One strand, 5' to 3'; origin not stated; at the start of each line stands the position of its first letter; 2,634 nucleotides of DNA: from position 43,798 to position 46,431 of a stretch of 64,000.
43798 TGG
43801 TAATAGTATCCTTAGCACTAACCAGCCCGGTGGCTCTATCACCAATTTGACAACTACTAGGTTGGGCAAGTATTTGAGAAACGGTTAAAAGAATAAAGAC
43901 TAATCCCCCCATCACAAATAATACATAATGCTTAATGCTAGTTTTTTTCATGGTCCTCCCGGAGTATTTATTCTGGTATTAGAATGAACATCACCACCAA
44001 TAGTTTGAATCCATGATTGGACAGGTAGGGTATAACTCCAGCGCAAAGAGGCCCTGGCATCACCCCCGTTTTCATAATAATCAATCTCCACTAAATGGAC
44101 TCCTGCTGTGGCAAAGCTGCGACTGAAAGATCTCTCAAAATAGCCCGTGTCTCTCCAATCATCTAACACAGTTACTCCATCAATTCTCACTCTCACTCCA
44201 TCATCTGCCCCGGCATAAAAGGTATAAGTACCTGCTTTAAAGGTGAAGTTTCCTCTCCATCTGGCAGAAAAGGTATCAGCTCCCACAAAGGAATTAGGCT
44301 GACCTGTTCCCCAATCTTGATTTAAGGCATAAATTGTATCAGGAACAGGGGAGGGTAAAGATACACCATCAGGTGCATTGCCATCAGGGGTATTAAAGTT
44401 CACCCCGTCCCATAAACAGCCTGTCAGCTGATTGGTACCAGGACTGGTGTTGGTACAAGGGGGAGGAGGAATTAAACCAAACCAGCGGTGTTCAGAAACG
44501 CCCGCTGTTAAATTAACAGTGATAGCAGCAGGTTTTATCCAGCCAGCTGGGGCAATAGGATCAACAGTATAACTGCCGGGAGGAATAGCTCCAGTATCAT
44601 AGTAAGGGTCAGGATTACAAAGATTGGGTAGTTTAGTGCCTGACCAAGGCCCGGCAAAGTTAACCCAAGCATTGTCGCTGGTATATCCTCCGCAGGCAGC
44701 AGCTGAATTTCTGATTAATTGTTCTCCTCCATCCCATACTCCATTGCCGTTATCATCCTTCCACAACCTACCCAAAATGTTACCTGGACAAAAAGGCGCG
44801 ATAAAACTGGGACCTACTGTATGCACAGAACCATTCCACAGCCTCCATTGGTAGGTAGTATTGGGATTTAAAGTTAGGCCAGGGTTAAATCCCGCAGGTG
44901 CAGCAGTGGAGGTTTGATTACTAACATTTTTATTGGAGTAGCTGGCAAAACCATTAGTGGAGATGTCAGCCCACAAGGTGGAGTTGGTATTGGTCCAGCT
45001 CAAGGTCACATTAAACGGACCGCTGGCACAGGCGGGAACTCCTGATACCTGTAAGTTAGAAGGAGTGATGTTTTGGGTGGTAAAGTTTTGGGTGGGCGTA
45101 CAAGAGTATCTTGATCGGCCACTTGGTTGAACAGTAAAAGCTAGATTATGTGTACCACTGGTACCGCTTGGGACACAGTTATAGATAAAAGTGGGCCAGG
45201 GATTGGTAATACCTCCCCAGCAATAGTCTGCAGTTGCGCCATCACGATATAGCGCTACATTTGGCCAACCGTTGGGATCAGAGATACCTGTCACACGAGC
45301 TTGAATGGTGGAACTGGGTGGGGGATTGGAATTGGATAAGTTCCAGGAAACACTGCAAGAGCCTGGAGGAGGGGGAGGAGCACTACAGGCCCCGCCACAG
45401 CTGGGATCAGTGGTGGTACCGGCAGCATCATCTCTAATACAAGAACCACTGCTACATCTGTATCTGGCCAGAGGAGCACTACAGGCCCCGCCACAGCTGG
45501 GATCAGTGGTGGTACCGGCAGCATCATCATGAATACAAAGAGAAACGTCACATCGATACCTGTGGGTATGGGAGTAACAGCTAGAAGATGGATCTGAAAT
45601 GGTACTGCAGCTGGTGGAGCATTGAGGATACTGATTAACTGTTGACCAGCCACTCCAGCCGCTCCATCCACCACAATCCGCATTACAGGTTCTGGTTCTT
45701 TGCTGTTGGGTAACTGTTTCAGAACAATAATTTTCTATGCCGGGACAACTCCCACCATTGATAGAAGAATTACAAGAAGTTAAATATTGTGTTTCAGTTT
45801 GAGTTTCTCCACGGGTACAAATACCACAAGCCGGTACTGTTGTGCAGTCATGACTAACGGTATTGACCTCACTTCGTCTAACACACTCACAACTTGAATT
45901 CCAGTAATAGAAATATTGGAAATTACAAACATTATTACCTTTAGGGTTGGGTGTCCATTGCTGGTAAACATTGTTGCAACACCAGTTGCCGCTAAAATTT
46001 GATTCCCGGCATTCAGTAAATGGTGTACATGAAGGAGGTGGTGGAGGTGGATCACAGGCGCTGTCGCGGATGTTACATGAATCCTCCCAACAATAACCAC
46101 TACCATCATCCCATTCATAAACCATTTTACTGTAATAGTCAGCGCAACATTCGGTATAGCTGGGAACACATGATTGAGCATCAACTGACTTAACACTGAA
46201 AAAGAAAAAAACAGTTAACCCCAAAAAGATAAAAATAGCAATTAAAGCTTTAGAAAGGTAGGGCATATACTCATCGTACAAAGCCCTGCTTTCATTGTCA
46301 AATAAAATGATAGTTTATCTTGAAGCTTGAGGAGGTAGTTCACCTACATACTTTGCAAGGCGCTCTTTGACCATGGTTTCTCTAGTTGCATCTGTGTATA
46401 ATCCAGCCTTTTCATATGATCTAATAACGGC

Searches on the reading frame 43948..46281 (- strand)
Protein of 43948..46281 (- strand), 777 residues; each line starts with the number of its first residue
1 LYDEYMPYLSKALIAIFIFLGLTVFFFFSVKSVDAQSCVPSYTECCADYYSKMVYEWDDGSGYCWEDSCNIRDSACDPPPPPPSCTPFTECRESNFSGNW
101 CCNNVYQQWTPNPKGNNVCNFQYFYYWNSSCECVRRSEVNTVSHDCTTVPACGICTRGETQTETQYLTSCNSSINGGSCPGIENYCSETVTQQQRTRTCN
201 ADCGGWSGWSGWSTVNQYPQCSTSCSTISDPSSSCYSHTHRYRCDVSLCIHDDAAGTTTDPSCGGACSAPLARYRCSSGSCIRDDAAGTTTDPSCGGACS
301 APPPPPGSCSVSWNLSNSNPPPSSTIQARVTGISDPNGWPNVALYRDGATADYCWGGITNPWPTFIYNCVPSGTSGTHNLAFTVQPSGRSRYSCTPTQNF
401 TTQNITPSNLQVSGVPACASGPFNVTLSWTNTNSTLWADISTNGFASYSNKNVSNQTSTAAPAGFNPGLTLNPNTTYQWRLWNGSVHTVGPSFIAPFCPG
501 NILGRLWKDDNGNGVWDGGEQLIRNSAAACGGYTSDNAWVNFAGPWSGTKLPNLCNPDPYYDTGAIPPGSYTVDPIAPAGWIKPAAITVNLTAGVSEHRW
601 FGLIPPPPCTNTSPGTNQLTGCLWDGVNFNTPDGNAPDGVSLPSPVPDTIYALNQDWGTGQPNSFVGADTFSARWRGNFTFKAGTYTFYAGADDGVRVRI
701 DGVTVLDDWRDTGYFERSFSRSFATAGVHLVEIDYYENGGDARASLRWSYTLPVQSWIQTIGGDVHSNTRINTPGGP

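Call 87: search_protein_families(library=pfam, proteins=[window:43948-46281:-], max_evalue=0.01)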
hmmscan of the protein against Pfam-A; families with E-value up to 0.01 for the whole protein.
window:43948-46281:- (777 aa): 1 family
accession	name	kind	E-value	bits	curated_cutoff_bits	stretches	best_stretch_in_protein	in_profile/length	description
PF07691.17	PA14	-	1.5e-15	57.7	24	1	654-750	29-135/147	PA14 domain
